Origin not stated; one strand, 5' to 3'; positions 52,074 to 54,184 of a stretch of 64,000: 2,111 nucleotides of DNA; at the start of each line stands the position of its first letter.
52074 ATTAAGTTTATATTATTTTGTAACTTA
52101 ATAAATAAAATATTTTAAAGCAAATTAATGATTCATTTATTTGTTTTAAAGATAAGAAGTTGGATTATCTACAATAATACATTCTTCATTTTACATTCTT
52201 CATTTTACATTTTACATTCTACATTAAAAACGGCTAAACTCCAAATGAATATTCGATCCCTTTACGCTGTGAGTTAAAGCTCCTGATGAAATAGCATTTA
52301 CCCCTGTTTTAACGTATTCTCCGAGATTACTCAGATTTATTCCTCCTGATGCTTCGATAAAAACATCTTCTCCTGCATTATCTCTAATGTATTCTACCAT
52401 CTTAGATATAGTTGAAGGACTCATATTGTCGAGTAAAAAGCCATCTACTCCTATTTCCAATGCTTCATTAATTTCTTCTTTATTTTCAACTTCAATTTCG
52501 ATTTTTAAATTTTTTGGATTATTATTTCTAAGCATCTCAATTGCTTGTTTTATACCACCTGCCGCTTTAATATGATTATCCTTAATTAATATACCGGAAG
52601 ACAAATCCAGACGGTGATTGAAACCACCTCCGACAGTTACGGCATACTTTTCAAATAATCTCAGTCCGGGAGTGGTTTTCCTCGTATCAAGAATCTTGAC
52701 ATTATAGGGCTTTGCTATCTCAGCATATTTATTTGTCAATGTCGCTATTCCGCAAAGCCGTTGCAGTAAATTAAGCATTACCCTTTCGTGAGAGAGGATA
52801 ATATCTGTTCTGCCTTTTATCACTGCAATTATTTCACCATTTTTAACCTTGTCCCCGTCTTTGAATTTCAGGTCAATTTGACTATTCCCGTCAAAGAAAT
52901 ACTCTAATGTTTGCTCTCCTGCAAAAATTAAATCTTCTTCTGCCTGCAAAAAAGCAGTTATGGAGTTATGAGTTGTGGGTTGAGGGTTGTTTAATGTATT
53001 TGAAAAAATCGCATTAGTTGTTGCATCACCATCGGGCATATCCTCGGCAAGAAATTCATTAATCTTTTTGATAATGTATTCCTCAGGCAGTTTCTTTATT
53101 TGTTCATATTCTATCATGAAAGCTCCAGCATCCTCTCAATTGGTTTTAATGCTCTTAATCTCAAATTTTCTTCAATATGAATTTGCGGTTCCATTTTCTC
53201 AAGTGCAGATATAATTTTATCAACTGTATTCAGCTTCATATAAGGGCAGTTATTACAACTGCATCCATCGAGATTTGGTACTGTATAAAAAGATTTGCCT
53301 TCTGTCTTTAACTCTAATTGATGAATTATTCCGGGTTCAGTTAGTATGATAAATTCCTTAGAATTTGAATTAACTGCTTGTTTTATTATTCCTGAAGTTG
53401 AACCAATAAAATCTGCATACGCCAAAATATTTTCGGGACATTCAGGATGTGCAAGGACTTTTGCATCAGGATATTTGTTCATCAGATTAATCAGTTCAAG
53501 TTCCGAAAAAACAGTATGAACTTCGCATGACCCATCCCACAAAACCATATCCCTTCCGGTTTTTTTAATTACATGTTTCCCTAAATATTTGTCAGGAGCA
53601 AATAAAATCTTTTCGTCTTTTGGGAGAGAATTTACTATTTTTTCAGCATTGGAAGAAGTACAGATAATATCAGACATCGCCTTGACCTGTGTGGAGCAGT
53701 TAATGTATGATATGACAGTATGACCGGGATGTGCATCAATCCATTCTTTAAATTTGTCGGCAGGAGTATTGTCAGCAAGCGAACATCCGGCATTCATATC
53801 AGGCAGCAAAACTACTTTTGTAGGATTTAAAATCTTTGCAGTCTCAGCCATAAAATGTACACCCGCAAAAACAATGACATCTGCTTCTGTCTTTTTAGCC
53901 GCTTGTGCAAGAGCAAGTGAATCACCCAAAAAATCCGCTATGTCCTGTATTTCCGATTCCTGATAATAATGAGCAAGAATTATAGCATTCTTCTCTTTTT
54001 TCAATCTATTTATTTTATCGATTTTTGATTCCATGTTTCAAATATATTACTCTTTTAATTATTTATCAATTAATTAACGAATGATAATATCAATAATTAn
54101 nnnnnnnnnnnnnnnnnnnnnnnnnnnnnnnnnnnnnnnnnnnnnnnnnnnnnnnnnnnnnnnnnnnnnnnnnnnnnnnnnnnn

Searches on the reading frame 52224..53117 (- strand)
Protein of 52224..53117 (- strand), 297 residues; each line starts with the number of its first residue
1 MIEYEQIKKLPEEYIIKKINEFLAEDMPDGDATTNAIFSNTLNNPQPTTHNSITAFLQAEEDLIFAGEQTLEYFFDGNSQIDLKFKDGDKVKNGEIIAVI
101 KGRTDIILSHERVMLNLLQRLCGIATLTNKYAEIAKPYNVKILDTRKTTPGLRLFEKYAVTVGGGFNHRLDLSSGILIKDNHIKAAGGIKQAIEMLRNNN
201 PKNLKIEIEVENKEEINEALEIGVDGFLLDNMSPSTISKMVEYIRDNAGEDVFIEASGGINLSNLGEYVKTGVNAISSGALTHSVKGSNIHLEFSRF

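Call 106: search_protein_families(library=pfam, proteins=[window:52224-53117:-], max_evalue=0.001)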
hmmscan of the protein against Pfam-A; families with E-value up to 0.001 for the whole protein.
window:52224-53117:- (297 aa): 2 families
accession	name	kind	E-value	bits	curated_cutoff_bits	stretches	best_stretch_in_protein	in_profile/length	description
PF01729.25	QRPTase_C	-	2.5e-60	203.5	23.1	1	124-292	1-168/169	Quinolinate phosphoribosyl transferase, C-terminal domain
PF02749.22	QRPTase_N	-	2.6e-14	53.6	27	1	34-122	4-82/82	Quinolinate phosphoribosyl transferase, N-terminal domain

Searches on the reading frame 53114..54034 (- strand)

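Call 106: search_protein_families(library=pfam, proteins=[window:53114-54034:-], max_evalue=0.001)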
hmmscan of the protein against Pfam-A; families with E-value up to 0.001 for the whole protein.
window:53114-54034:- (306 aa): 1 family
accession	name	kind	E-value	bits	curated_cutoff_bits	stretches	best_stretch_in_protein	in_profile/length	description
PF02445.21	NadA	-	3.3e-121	404.4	27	1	7-304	2-295/295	Quinolinate synthetase A protein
